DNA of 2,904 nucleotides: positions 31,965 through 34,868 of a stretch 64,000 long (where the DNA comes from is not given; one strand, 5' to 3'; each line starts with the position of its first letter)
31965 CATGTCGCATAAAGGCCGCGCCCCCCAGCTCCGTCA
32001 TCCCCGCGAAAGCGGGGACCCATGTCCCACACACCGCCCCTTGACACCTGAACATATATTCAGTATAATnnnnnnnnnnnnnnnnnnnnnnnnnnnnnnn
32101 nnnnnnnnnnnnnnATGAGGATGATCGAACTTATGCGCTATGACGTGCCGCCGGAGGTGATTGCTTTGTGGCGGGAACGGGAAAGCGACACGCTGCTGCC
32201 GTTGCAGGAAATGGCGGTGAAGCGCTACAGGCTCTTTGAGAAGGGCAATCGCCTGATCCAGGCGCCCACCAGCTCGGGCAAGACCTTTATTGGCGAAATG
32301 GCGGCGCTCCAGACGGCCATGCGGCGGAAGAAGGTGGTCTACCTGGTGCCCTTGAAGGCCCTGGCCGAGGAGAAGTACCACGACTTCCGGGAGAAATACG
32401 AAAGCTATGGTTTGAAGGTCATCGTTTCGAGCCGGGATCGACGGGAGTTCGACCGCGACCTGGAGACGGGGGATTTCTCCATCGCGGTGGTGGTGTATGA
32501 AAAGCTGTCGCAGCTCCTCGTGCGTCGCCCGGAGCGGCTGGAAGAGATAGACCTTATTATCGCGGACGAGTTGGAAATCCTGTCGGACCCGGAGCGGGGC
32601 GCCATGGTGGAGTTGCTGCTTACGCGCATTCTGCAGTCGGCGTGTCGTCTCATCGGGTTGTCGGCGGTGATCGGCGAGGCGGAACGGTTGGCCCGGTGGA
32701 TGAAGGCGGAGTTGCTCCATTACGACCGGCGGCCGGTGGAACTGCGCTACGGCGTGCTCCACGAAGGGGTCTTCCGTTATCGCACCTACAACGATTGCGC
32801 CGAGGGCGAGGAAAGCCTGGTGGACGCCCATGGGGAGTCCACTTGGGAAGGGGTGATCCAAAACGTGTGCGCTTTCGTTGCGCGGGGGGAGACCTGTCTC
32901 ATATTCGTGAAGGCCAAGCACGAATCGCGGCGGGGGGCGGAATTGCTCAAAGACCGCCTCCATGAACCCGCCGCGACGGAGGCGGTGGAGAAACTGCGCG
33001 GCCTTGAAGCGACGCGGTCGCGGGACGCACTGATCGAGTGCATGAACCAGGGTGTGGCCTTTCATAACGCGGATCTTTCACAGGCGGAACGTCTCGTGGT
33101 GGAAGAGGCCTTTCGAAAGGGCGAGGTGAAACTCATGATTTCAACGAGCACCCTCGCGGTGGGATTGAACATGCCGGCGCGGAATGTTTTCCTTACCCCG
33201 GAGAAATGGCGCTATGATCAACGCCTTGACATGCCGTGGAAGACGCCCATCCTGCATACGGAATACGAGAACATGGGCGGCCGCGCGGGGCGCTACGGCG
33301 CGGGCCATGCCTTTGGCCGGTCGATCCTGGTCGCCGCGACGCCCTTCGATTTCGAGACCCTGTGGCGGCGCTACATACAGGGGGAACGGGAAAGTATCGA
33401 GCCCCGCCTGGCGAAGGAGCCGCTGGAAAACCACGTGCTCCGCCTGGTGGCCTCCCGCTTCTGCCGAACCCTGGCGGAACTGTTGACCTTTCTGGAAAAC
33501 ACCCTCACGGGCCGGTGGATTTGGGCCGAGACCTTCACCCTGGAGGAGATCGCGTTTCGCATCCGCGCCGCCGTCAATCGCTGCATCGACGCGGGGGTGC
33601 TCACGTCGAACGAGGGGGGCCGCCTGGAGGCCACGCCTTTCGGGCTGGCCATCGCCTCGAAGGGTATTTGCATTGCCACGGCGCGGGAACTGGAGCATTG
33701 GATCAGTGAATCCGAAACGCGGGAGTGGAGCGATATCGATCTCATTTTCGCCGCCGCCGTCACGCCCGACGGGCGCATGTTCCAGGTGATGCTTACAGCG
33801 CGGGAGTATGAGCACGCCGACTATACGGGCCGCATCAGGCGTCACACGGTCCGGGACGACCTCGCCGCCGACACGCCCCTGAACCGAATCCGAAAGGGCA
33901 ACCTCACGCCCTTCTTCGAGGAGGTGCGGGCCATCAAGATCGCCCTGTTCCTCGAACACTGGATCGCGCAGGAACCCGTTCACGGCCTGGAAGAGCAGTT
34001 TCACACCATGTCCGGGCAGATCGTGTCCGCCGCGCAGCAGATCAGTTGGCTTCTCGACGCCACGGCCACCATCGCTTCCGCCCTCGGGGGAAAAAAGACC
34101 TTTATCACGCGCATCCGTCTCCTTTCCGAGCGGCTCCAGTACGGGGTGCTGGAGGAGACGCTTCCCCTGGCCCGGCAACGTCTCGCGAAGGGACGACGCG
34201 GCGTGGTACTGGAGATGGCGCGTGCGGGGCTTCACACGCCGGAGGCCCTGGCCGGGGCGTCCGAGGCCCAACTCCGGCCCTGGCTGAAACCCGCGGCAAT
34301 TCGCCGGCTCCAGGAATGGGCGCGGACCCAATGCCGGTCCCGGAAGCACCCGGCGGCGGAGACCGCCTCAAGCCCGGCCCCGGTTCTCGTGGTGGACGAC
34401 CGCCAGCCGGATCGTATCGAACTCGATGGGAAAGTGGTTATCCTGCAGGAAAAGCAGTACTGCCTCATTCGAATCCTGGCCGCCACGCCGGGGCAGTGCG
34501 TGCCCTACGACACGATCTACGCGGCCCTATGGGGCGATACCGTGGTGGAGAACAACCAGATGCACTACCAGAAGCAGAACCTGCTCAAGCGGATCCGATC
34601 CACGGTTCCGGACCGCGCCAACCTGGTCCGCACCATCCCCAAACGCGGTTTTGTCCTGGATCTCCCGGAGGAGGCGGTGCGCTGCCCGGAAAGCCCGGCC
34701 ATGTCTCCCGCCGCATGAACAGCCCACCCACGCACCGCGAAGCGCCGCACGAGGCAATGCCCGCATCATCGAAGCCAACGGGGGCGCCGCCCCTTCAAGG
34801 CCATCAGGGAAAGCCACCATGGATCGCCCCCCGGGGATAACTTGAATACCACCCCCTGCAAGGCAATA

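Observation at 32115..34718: Ski2/Hel308-like DExH helicase carrying a C-terminal OmpR/CadC-type winged-helix DNA-binding domain, embedded in a glycosyltransferase cluster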

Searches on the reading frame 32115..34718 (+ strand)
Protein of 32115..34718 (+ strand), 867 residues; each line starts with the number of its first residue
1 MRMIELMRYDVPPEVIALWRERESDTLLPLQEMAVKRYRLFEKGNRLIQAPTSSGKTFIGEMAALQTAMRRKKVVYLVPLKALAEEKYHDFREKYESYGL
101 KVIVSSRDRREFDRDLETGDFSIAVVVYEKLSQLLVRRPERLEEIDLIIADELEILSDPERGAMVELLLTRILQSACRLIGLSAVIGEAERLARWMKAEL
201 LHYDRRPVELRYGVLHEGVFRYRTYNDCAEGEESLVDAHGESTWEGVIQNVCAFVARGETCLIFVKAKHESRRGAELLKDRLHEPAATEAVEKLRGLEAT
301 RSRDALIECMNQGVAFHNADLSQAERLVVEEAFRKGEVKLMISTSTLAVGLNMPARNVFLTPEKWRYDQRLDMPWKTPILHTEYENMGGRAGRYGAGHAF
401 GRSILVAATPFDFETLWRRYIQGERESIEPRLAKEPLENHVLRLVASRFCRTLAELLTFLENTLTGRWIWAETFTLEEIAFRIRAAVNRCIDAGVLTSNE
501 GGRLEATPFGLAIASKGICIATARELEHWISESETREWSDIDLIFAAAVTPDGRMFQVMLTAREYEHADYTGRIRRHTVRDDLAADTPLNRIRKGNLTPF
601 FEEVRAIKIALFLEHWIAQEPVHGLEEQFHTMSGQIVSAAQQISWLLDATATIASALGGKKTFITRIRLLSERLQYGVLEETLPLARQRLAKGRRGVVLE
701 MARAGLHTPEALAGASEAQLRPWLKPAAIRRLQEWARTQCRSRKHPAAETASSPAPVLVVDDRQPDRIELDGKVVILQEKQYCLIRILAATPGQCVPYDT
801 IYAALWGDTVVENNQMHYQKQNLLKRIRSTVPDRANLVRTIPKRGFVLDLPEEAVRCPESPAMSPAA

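Call 5: search_protein_families(library=pfam, proteins=[window:32115-34718:+], max_evalue=1)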
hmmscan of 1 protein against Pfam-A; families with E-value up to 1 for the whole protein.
window:32115-34718:+ (867 aa): 8 families
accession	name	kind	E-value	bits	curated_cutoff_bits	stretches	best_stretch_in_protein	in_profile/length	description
PF00270.35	DEAD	-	9.7e-22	77.9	26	1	29-187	2-161/167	DEAD/DEAH box helicase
PF21280.2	Helicase_dom4_arc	-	2.3e-11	44.1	27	1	598-677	47-125/125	Archaeal helicase, domain 4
PF00271.37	Helicase_C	-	1.5e-10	41.7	23.5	1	308-395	36-110/110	Helicase conserved C-terminal domain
PF04851.21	ResIII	-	1.2e-09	38.7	22.5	1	27-159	4-140/164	Type III restriction enzyme, res subunit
PF22527.2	DEXQc_Suv3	-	2.2e-06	27.7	27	1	50-165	20-114/154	DEXQ-box helicase domain of Suv3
PF00486.34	Trans_reg_C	-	1.1e-05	25.9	26.2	1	772-848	1-77/77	Transcriptional regulatory protein, C terminal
PF01637.24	ATPase_2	-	0.17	12.1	33.2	1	51-167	28-134/225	ATPase domain predominantly from Archaea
PF20060.4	DUF6459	-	0.67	10.8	27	1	710-757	16-58/105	Family of unknown function (DUF6459)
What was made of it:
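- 32115..33389 (+): RecA1 + RecA2 motor (aa 1 to about 425): Q motif Q31, Walker A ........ 50-57, motif II DELE 151-154, motif III SAV 183-185, motif VI GRAGR 389-393. Pfam DEAD and Helicase_C (call 5).
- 33402..34148 (+): Hel308 domain 3 (winged helix, aa about 430-515) and domain 4 (ratchet, aa about 516-678); boundaries approximate. Pfam Helicase_dom4_arc at 598-677 (call 5).
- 34383..34694 (+): OmpR/PhoB-type winged helix (aa 757-860): beta-sheet 758-776, alpha1 779-790, alpha2 798-806, recognition helix 815-830, wing 838-848. Pfam Trans_reg_C at 772-848 (call 5).
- On Hel308/Hjm-type Ski2-like SF2 helicase: Pfam DEAD and Helicase_C match (call 5). Pfam Helicase_dom4_arc scores 2e-11 (call 5).
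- On OmpR/PhoB-type winged helix (Pfam Trans_reg_C): This protein scores 25.9 bits against 26.2 (E 1.1e-5) (call 5).
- Closest known: Archaeal Hel308 / Hjm. Same: The Hel308-specific Pfam domain 4 is present (call 5).
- Checked: Trans_reg_C scores 25.9 bits, just under the 26.2 gathering score (call 5).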

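Call 6: search_protein_families(library=ncbifam, proteins=[window:32115-34718:+], max_evalue=1)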
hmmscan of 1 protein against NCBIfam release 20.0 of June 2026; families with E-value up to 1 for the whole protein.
window:32115-34718:+ (867 aa): 36 families (the best 25 are shown)
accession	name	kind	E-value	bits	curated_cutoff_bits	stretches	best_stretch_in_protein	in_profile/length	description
NF002654.0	PRK02362.1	equivalog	9.4e-110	368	887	1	9-740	6-707/739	ATP-dependent DNA helicase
NF001308.0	PRK00254.1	equivalog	9.2e-89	298.5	1216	1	11-716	8-676/720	ATP-dependent DNA helicase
NF040935.1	helicase_Hel308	equivalog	3.5e-82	276.7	1200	1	1-690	1-656/704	ATP-dependent DNA helicase Hel308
NF002251.0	PRK01172.1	equivalog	5.7e-60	203.3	891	1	29-716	25-643/674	ATP-dependent DNA helicase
TIGR04121.1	DEXH_lig_assoc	equivalog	2e-23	82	850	2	19-267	6-257/804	ligase-associated DNA damage response DEXH box helicase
NF010338.0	PRK13767.1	equivalog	2.2e-16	59.3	849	1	14-355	21-359/877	ATP-dependent helicase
TIGR00643.1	recG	equivalog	3.5e-10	39.2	659.4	2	45-125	258-343/629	ATP-dependent DNA helicase RecG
NF008168.0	PRK10917.2-2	equivalog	4.9e-10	38.3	718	2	45-125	388-473/795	ATP-dependent DNA helicase RecG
TIGR01054.1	rgy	equivalog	8e-09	33.6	471.7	1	27-154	81-210/1172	reverse gyrase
NF008163.0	PRK10917.1-1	equivalog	1.5e-08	33.5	796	2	46-122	292-373/692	ATP-dependent DNA helicase RecG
NF008165.0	PRK10917.1-3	equivalog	1.8e-08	33.3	711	2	43-125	285-372/692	ATP-dependent DNA helicase RecG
NF008166.0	PRK10917.1-4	equivalog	3.7e-08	31.9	864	2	45-116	299-375/705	ATP-dependent DNA helicase RecG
NF007284.0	PRK09751.1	equivalog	8.8e-08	29.8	1496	1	58-357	90-395/1538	ATP-dependent helicase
NF008164.0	PRK10917.1-2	equivalog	3.1e-06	25.8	785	2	43-124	297-383/704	ATP-dependent DNA helicase RecG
NF008170.0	PRK10917.2-4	equivalog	6.2e-06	24.4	975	2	45-127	423-510/826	ATP-dependent DNA helicase RecG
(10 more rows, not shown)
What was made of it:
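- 34149..34346 (+): Domain 5, helix-hairpin-helix-like (aa about 679-744). The NCBIfam Hel308-type alignment runs to residue 740 (call 6).
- On Hel308/Hjm-type Ski2-like SF2 helicase: The NCBIfam alignment reaches model position 707/739 (call 6). 368 bits against a cut-off of 887 (PRK02362), and 277 against 1200 (helicase_Hel308) (call 6).
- On Two-component response regulator: The wHTH follows helicase domain 5 (calls 5, 6).
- Closest known: Archaeal Hel308 / Hjm. Different: Scores are far below the NCBIfam equivalog cut-offs (368 vs 887 bits, call 6).
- Checked: The NCBIfam Hel308-type models align end to end (residues 9-740 on positions 6-707 of 739, E 9e-110) but fall below their equivalog cut-offs (call 6).
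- Pfam and NCBIfam domain calls (calls 5, 6).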

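Call 7: search_protein_families(library=padloc, proteins=[window:32115-34718:+], max_evalue=1)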
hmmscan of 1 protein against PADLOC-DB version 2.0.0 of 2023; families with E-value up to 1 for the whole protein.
window:32115-34718:+ (867 aa): 48 families (the best 25 are shown)
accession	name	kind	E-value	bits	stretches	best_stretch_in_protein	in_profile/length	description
PDLC00194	HamB1|HamB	-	3.5e-38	129.1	2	26-217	228-427/995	DEAD-box helicase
PDLC00186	HamB1|HamB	-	2e-35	120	2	250-396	381-523/864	DEAD-box helicase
PDLC04531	PDC-M23B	-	6.3e-33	111.9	2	27-199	295-484/1060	-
PDLC00200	HamB2|HamB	-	5.2e-32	108.8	2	251-396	382-522/865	DEAD-box helicase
PDLC00187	HamB1|HamB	-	2.1e-31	107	1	46-395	159-508/851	DEAD-box helicase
PDLC00188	HamB1|HamB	-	3.2e-31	106.3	2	41-198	256-421/1037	DEAD-box helicase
PDLC00174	HamB1|HamB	-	2.9e-30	102.9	2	26-216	302-503/1163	DEAD-box helicase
PDLC00192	HamB1|HamB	-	2.7e-27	92.8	2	30-216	272-467/1104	DEAD-box helicase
PDLC00176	HamB1|HamB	-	6.7e-27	91.9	1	48-395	156-501/845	DEAD-box helicase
PDLC00178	HamB1|HamB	-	2.3e-26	90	2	26-197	245-423/830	DEAD-box helicase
PDLC00185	HamB1|HamB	-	2.4e-25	86.6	2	246-394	368-514/871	DEAD-box helicase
PDLC00190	HamB1|HamB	-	1.3e-24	84.7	1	49-394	163-504/866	DEAD-box helicase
PDLC03960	SngC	-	4.3e-23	80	1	25-353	23-333/720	-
PDLC00177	HamB1|HamB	-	4.2e-22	76.2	2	249-396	378-523/841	DEAD-box helicase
PDLC00184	HamB1|HamB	-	2.3e-21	73.7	1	37-406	123-470/738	DEAD-box helicase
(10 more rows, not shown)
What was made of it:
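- Closest known: Hachiman HamB. Same: It is a Ski2-like helicase core, and PADLOC profiles hit it (call 7).
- PADLOC HamB profiles hit the helicase core at E down to 3.5e-38 (call 7).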
